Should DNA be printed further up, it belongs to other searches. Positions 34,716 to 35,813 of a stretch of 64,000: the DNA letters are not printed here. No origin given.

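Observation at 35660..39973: Coupled nonulosonic-acid (sialic-acid-like, possibly Kdn-type) synthesis, activation and transfer module in a high-GC glycan locus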

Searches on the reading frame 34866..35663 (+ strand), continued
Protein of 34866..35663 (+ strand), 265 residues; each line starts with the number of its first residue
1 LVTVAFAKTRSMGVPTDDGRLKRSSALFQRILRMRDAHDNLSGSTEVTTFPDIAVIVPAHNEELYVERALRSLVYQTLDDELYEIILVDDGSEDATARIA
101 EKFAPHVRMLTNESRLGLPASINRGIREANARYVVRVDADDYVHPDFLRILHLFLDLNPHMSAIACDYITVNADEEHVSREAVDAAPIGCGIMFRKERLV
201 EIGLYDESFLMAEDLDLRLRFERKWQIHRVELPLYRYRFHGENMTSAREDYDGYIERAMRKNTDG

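Call 72: search_dna_similar(query=window:34965-35663:+, collection=plasmids, mode=protein, max_evalue=1e-30, max_rows=25)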
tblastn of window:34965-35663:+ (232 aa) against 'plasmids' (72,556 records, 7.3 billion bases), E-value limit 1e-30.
No match.
